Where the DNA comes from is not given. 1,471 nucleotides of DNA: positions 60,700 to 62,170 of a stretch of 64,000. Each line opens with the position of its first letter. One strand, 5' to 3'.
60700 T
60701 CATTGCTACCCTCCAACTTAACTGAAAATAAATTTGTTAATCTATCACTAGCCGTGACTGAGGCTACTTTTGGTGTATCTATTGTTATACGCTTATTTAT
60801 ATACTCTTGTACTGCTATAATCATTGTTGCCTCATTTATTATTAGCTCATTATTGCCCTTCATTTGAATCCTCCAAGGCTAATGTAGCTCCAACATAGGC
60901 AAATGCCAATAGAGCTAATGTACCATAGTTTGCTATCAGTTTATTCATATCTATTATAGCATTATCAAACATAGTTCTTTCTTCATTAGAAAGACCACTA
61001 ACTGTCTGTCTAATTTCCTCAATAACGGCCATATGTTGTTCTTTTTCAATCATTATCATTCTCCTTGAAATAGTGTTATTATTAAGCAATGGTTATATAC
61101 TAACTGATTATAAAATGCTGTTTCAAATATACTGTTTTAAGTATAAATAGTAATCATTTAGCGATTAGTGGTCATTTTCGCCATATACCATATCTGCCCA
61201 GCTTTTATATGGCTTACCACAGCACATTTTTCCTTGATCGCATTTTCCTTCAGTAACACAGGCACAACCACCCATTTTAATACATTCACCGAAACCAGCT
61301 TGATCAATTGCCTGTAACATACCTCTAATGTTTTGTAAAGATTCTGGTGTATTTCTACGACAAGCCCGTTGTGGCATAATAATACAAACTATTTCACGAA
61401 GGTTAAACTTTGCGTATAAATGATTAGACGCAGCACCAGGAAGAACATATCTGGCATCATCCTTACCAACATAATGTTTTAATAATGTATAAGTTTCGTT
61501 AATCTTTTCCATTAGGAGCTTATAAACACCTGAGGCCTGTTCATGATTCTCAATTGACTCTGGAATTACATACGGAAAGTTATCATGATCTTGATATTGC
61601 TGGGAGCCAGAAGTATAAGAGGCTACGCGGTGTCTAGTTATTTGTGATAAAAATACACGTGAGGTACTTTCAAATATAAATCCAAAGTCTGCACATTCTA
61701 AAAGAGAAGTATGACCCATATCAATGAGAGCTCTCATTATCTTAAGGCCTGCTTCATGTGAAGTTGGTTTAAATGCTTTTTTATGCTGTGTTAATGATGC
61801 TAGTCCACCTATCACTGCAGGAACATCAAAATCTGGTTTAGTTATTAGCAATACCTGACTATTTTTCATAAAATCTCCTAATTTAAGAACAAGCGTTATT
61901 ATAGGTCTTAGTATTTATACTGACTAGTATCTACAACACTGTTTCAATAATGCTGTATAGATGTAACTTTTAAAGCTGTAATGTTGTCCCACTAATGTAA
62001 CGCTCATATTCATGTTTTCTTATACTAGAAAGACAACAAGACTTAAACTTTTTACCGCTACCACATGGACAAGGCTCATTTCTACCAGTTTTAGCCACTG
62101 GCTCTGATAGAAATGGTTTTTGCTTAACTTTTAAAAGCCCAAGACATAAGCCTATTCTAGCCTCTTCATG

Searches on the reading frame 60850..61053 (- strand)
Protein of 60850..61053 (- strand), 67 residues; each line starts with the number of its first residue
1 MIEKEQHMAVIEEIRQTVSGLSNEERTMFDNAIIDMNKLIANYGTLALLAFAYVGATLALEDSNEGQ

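Call 8: search_protein_families(library=phrogs, proteins=[window:60850-61053:-], max_evalue=0.001)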
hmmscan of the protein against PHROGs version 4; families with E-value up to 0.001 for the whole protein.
window:60850-61053:- (67 aa): 1 family
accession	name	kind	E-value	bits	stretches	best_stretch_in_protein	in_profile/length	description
phrog_18620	-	moron, auxiliary metabolic gene and host takeover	3e-07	31.3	1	2-58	2-56/65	membrane associated protein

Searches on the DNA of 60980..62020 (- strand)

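Call 66: search_rna_families(source=window, start=60980, end=62020, threshold=evalue, max_evalue=5)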
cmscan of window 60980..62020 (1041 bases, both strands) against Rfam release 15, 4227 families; matches with E-value up to 5: 2.
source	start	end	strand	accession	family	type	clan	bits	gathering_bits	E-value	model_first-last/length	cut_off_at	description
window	61534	61619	+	RF01178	snoR77Y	Gene; snRNA; snoRNA; CD-box;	CL00057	19.5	52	1.1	1-85/85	no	Small nucleolar RNA snoR77Y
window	61673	61749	-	RF02651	SorY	Gene; sRNA;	-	18.3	111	0.55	1-83/83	no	Singlet oxygen resistance RNA Y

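Call 67: search_rna_families(source=L289, start=14380, end=14860, threshold=evalue, max_evalue=5)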
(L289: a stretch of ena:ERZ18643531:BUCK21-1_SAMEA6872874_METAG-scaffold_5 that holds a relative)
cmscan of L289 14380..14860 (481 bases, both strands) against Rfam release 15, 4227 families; matches with E-value up to 5: 1.
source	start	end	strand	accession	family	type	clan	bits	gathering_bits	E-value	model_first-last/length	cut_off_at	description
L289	14739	14814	-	RF04172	MIR8675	Gene; miRNA;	-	17.6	90.8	1.6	1-95/95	no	MIR8675 microRNA precursor family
